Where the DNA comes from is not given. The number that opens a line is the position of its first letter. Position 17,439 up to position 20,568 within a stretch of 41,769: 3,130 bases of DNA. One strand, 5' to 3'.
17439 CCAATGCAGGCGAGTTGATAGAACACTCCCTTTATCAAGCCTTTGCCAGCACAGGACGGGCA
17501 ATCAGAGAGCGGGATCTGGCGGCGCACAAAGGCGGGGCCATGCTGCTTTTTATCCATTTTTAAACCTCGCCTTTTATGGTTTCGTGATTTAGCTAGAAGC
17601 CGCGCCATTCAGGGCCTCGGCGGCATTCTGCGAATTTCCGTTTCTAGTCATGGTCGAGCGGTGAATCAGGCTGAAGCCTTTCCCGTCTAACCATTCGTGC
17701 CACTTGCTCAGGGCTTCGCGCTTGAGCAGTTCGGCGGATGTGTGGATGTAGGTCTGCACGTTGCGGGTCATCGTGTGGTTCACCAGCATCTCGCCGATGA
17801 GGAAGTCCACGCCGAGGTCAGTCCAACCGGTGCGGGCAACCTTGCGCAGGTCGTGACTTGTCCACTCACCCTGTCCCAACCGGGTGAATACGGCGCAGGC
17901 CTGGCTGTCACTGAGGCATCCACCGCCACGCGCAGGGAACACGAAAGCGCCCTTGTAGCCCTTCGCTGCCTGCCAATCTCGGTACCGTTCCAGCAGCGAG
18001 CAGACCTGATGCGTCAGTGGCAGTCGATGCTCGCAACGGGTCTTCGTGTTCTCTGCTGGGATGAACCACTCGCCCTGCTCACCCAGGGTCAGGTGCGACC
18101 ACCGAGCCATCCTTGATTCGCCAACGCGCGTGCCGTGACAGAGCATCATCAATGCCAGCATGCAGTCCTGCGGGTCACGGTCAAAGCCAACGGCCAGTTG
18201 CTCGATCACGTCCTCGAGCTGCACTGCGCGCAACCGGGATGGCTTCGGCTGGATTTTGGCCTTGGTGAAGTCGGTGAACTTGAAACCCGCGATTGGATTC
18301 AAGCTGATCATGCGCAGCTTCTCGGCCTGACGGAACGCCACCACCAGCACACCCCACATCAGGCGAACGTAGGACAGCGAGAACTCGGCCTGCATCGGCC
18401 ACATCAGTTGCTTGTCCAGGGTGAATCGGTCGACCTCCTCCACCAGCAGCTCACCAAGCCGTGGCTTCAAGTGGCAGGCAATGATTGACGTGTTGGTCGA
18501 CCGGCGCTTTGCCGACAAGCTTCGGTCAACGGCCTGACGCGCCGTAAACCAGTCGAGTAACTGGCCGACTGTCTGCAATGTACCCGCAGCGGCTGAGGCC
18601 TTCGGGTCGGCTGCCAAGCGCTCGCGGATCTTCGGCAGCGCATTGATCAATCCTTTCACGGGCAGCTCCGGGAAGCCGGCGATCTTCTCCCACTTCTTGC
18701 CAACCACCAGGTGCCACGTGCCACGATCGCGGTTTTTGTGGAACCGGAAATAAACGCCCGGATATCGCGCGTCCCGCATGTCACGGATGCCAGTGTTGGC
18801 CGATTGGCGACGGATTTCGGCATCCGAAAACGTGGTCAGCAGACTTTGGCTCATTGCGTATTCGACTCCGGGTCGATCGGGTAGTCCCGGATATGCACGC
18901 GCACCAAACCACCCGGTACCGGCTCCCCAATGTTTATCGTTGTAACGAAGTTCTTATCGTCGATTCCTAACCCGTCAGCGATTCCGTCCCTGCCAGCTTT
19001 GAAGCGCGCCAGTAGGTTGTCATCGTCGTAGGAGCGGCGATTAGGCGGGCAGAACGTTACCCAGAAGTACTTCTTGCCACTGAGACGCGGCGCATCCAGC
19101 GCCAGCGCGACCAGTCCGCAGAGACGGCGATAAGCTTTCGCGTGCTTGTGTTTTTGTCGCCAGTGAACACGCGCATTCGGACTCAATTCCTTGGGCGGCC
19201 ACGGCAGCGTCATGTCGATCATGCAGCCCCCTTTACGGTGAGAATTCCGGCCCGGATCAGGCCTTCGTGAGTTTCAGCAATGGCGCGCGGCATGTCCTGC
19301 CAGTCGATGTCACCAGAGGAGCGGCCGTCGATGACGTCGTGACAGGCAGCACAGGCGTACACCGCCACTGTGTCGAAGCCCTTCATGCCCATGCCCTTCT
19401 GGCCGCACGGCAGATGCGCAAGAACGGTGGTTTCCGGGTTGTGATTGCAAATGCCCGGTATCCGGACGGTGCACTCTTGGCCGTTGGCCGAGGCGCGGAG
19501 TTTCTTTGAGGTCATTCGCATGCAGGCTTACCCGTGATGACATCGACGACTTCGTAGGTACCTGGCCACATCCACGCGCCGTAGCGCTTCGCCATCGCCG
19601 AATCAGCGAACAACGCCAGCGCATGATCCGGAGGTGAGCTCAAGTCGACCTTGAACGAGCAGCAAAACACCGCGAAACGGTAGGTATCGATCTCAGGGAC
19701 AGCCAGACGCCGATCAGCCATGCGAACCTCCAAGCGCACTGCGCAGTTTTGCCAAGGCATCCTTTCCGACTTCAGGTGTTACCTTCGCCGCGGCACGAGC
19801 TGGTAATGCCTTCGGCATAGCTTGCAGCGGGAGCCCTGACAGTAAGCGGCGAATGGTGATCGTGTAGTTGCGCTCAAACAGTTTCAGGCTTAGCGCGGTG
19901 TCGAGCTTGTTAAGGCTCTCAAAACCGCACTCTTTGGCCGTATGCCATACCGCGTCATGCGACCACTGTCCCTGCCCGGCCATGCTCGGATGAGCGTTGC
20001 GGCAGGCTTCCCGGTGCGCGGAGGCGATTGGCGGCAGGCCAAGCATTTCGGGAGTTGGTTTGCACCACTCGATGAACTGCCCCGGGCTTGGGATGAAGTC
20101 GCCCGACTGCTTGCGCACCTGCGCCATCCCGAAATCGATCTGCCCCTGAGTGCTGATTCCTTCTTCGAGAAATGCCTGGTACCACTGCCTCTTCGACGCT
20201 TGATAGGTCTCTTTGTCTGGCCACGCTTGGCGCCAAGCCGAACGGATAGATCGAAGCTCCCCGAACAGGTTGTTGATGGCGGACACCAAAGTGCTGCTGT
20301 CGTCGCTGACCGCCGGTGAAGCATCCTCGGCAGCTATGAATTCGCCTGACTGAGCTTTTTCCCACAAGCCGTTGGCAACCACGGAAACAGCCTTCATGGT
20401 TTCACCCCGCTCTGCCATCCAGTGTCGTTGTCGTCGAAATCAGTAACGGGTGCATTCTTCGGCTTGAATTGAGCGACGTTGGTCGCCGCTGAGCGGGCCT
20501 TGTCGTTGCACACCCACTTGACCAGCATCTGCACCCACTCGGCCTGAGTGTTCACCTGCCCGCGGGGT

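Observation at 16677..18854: Second, catalytically intact tyrosine recombinase inside the nin/late-control operon, next to a DnaJ-type zinc-finger protein and an unclassified Q-position protein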

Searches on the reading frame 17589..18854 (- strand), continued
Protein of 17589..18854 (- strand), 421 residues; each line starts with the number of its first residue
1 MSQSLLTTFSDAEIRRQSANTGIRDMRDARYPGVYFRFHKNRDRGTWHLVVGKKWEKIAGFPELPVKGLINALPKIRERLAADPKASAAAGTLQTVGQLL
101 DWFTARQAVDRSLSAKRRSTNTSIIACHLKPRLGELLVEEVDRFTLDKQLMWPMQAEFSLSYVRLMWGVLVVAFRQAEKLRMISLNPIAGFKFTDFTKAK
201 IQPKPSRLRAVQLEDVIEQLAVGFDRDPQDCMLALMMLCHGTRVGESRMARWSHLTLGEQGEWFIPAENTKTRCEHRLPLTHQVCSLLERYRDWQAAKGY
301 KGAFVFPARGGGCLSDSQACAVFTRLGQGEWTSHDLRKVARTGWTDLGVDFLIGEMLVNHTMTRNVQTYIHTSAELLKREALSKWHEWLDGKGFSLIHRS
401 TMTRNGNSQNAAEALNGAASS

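Call 37: get_annotated_region(hit=H11, flank=5000)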
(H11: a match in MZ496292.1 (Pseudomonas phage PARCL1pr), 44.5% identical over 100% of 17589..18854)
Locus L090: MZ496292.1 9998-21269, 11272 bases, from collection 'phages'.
description: Pseudomonas phage PARCL1pr, complete genome.
organism: Pseudomonas phage PARCL1pr (NCBI taxid 2856175)
taxonomy: Viruses; Duplodnaviria; Heunggongvirae; Uroviricota; Caudoviricetes
host: Pseudomonas sp. PARCI1; source: Paratetilla sp.; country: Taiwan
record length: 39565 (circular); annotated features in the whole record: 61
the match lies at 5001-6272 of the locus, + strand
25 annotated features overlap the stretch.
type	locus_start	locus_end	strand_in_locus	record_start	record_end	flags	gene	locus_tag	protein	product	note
CDS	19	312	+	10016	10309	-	-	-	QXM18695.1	hypothetical protein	-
CDS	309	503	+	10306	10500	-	-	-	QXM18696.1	hypothetical protein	-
CDS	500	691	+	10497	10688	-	-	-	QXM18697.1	hypothetical protein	-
CDS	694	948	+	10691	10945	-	-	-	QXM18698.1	hypothetical protein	-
CDS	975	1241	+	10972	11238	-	-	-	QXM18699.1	hypothetical protein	-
CDS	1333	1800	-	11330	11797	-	-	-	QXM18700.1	hypothetical protein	-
CDS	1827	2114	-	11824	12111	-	-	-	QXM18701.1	hypothetical protein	-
CDS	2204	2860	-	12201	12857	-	-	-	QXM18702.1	putative HTH-type transcriptional regulator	-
CDS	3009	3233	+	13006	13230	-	-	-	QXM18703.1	hypothetical protein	-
CDS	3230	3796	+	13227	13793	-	-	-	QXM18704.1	hypothetical protein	-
CDS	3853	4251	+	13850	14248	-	-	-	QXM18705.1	hypothetical protein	-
CDS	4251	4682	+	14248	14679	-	-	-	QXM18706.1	hypothetical protein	-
CDS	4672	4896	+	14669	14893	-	-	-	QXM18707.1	hypothetical protein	-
CDS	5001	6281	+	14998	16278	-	-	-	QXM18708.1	site-specific integrase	-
CDS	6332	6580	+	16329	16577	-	-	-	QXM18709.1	hypothetical protein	-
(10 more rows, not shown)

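Call 50: search_protein_families(library=padloc, proteins=[window:17589-18854:-], max_evalue=0.01)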
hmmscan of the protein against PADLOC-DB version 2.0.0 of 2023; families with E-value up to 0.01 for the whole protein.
window:17589-18854:- (421 aa): 0 families

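Call 64: find_encoding_contigs(protein=window:17589-18854:-, flank=10000, max_places=6)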
Protein window:17589-18854:- (421 aa): no gene with exactly this product is on record in the collection.
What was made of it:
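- Tried and rejected: The exact-sequence contig look-up for the recombinase found no record (call 64).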

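Call 66: find_related_loci(query=A3, collection=genome_contigs, flank=8000)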
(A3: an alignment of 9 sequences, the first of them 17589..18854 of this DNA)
Query A3 (421 aa) in genome_contigs; peptide patterns used: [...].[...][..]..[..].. (x = any residue, [..] = any of these).
234 stretches matched a pattern; 230 encode a relative of the query (tblastn E <= 1e-3); the best 80 are kept; 80 distinct loci.
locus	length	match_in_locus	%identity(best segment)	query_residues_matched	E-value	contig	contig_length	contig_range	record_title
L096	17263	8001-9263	97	1-421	0e+0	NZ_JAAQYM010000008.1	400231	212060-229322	Pseudomonas koreensis strain DSM 16610 8_400231_46.0549, whole genome shotgun sequence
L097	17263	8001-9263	91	1-421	0e+0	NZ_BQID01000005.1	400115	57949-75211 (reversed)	Pseudomonas pharyngis strain BML-PP036 sequence05, whole genome shotgun sequence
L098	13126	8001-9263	85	1-421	0e+0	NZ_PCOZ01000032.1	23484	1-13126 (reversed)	Pseudomonas sp. MYb60 MYb60_32, whole genome shotgun sequence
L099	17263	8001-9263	86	1-421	0e+0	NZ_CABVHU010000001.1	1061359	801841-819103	Pseudomonas fluorescens isolate PS833, whole genome shotgun sequence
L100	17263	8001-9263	88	1-421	0e+0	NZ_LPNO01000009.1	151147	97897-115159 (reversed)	Pseudomonas sp. ATCC PTA-122608 scaffold_16, whole genome shotgun sequence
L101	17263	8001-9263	86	1-421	0e+0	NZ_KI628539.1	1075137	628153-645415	Pseudomonas canadensis strain Feb-92 scaffold2, whole genome shotgun sequence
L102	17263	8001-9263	85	1-421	0e+0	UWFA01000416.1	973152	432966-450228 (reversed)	Pseudomonas sp. 286 isolate p8.G2 genome assembly, contig: 416, whole genome shotgun sequence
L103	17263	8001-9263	83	1-421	0e+0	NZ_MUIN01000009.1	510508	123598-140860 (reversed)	Pseudomonas sp. Bc-h sc_009, whole genome shotgun sequence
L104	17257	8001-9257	74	1-419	0e+0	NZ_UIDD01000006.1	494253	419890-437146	Pseudomonas wadenswilerensis strain CCOS 864, whole genome shotgun sequence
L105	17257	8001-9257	74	1-419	0e+0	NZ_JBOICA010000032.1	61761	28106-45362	MAG: Pseudomonas sp. isolate SD8063_metabat2.bin.10 NODE_50_length_61761_cov_5.335107, whole genome shotgun sequence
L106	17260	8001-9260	72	1-420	0e+0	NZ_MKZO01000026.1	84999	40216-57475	Pseudomonas putida strain GM4FR PSEMO_contig000026, whole genome shotgun sequence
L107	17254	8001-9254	68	4-421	0e+0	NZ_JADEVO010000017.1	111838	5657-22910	Pseudomonas gregormendelii strain LMG 28632 PgregoLMG28632Tc17, whole genome shotgun sequence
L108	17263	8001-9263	66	1-421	0e+0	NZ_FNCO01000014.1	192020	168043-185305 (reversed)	Pseudomonas abietaniphila strain ATCC 700689, whole genome shotgun sequence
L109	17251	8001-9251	58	3-421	4e-164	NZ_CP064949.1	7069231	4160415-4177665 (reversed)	Pseudomonas sp. PLMAX chromosome, complete genome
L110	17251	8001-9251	58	3-421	6e-162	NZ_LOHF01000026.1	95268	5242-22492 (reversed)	Pseudomonas caspiana strain FBF102 scaffold00026, whole genome shotgun sequence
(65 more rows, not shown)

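Call 84: get_annotated_region(hit=H24, flank=6000)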
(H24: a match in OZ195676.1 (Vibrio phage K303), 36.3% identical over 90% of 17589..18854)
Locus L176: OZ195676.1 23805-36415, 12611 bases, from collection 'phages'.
description: Vibrio phage K303 genome assembly, chromosome: VPK303_1.
organism: Vibrio phage K303 (NCBI taxid 3105585)
taxonomy: Viruses
host: -; source: Seawater and oysters mix; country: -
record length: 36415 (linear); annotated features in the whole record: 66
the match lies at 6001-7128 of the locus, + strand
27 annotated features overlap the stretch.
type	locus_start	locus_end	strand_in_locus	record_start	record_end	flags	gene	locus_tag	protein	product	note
CDS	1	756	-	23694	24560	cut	-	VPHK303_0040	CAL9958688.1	hypothetical protein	-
CDS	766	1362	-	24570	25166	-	-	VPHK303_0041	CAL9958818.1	DNA methyltransferase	-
CDS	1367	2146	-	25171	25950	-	-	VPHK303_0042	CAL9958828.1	HNH endonuclease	-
CDS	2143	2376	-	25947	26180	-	-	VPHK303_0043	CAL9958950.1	RNA polymerase beta subunit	-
CDS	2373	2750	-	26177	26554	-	-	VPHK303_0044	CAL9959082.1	hypothetical protein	-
CDS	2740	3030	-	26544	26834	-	-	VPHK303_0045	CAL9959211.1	hypothetical protein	-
CDS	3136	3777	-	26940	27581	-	-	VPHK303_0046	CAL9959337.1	hypothetical protein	-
CDS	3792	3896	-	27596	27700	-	-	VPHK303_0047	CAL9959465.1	hypothetical protein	-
CDS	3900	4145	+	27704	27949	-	-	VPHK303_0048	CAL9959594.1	hypothetical protein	-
CDS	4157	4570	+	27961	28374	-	-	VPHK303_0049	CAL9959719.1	hypothetical protein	-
CDS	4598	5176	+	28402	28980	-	-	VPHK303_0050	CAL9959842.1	hypothetical protein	-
CDS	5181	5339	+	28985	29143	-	-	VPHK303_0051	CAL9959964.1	hypothetical protein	-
CDS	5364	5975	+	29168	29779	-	-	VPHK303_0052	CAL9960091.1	exonuclease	-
CDS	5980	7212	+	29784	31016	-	-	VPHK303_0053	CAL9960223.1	integrase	-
CDS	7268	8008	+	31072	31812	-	-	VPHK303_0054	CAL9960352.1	hypothetical protein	-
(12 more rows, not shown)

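Call 85: search_protein_families(library=pfam, proteins=[window:17589-18854:-, L003:7573-8004:+], max_evalue=10)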
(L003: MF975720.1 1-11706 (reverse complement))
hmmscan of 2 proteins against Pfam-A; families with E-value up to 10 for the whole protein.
window:17589-18854:- (421 aa): 1 family
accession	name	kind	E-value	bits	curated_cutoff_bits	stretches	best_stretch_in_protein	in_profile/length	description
PF00589.27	Phage_integrase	-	7e-16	58.9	27.1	1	214-374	9-170/172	Phage integrase family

L003:7573-8004:+ (143 aa): 2 families
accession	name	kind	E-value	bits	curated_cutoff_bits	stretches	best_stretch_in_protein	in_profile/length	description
PF08774.17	VRR_NUC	-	5.2e-13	49.5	23.8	1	22-123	3-115/116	VRR-NUC domain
PF20352.3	DUF6647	-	0.12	12.6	24.1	1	89-138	55-102/174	Domain of unknown function (DUF6647)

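Call 86: search_solved_structures(query=A3, max_evalue=1, show_alignments=1)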
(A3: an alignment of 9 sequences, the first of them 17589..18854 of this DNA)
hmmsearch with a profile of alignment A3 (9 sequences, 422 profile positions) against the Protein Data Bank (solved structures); distinct sequences matched with E-value up to 1: 10.
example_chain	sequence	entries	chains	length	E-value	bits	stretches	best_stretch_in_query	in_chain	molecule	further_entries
5dcf_A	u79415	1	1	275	2.9e-07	32.9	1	212-385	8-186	Tyrosine recombinase XerD,DNA translocase FtsK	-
1a0p_A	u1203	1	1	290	8.2e-07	31.3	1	208-376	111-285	SITE-SPECIFIC RECOMBINASE XERD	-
4a8e_A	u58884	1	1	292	5e-06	28.7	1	206-377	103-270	PROBABLE TYROSINE RECOMBINASE XERC-LIKE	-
2kkp_A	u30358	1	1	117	2.7e-05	26.4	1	104-188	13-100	Phage integrase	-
2kj5_A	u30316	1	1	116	9.5e-05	24.5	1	94-192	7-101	Phage integrase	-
5vfz_A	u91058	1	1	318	0.0014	20.7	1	224-378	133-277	Gp33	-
5jjv_A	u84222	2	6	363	0.02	16.9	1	205-375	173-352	Tyrosine recombinase XerH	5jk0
5hxy_A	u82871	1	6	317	0.023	16.7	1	226-374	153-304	Tyrosine recombinase XerA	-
6vh9_A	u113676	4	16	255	0.65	11.9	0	211-260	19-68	Esterase family protein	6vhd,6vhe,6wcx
7l0a_A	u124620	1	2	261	0.66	11.9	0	211-260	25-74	Esterase family protein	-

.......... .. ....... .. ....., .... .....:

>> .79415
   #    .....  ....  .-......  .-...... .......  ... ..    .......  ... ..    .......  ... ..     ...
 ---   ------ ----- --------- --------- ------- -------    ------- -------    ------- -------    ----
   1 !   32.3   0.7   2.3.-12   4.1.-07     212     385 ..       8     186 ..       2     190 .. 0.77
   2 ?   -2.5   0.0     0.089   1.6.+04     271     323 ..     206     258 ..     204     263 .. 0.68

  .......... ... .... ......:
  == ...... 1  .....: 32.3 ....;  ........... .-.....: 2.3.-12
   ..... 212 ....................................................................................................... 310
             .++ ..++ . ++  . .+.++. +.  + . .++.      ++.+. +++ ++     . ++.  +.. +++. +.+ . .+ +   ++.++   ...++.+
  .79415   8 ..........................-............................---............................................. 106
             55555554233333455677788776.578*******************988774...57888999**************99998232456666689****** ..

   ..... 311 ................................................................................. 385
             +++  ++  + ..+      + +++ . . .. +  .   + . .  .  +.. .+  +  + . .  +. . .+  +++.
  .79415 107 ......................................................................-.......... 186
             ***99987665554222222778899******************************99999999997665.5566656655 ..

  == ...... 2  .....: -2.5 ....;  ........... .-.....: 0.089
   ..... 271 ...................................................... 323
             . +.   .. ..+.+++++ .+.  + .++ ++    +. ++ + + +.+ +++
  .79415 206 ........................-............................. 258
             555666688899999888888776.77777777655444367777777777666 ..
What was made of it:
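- On Tyrosine recombinase / phage integrase (PF00589): The family profile matches PDB core-binding domains 2kkp and 2kj5 over residues 94-192, E 3e-5 and 1e-4 (call 86).
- Closest known: Cre-loxP of phage P1 and XerCD-dif. Same: The closest solved structures by sequence are XerD and XerC (call 86).
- Core-binding and catalytic domains match solved recombinases (call 86).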

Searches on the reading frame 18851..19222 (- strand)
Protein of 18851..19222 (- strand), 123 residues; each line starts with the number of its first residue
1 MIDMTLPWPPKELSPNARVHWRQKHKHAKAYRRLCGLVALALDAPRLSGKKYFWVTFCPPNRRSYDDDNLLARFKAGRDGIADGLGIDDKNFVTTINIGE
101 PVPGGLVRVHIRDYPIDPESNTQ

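Call 3: search_protein_families(library=pfam, proteins=[window:18851-19222:-], max_evalue=0.01)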
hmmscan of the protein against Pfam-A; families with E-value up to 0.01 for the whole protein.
window:18851-19222:- (123 aa): 0 families

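Call 4: search_protein_families(library=phrogs, proteins=[window:18851-19222:-], max_evalue=0.001)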
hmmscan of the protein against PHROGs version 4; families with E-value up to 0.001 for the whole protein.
window:18851-19222:- (123 aa): 1 family
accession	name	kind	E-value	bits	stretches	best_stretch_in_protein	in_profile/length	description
phrog_34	-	DNA, RNA and nucleotide metabolism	2.2e-23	84.2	1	1-115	74-195/259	RusA-like Holliday junction resolvase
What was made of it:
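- Checked: Its start overlaps the stop of the rusA-like gene (18851-19222; phrog_34, call 4) by ATGA.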

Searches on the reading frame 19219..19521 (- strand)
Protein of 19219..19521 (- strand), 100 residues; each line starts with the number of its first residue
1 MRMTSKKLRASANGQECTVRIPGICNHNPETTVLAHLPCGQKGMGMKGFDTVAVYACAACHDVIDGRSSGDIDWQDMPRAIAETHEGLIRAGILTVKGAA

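Call 3: search_protein_families(library=pfam, proteins=[window:19219-19521:-], max_evalue=0.01)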
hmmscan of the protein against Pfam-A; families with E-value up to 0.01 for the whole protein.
window:19219-19521:- (100 aa): 1 family
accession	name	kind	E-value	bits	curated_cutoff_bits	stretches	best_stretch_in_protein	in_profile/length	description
PF07102.17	YbcO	-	5.6e-27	94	29.9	1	7-69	2-65/92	Putative nuclease YbcO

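Call 4: search_protein_families(library=phrogs, proteins=[window:19219-19521:-], max_evalue=0.001)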
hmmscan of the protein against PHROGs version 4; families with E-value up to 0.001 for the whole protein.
window:19219-19521:- (100 aa): 2 families
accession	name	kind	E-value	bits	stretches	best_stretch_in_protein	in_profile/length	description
phrog_131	-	DNA, RNA and nucleotide metabolism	1e-36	127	1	1-98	27-128/131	HNH endonuclease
phrog_7109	-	unknown function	2.1e-06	28.5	1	40-91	3-50/62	-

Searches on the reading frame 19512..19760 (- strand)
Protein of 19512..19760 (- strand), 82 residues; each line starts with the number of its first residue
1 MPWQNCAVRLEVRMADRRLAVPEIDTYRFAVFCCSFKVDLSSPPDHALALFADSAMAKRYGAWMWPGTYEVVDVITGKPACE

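Call 3: search_protein_families(library=pfam, proteins=[window:19512-19760:-], max_evalue=0.01)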
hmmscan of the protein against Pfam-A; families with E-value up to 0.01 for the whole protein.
window:19512-19760:- (82 aa): 0 families

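Call 4: search_protein_families(library=phrogs, proteins=[window:19512-19760:-], max_evalue=0.001)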
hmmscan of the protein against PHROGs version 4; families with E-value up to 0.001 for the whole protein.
window:19512-19760:- (82 aa): 1 family
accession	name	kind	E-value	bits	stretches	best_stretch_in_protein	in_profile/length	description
phrog_12692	-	unknown function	1.3e-36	125.3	1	14-81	1-68/69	-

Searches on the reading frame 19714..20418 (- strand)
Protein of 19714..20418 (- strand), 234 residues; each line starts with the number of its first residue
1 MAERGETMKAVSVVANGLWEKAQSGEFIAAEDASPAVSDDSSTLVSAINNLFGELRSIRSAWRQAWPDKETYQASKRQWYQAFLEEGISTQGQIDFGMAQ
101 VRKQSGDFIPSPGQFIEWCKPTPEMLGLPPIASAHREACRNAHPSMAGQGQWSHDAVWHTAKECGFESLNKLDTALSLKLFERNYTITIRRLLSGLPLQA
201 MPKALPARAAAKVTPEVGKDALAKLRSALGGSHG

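Call 3: search_protein_families(library=pfam, proteins=[window:19714-20418:-], max_evalue=0.01)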
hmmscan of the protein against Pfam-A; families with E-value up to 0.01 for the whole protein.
window:19714-20418:- (234 aa): 1 family
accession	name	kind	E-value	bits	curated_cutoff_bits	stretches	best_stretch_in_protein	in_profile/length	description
PF06992.16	Phage_lambda_P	-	1.6e-33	116.3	26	1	47-199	2-160/162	Replication protein P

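Call 4: search_protein_families(library=phrogs, proteins=[window:19714-20418:-], max_evalue=0.001)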
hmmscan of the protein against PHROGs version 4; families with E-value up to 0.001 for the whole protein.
window:19714-20418:- (234 aa): 1 family
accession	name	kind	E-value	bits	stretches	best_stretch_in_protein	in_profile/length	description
phrog_109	-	DNA, RNA and nucleotide metabolism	9.4e-51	174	1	41-231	31-229/236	P-like helicase loader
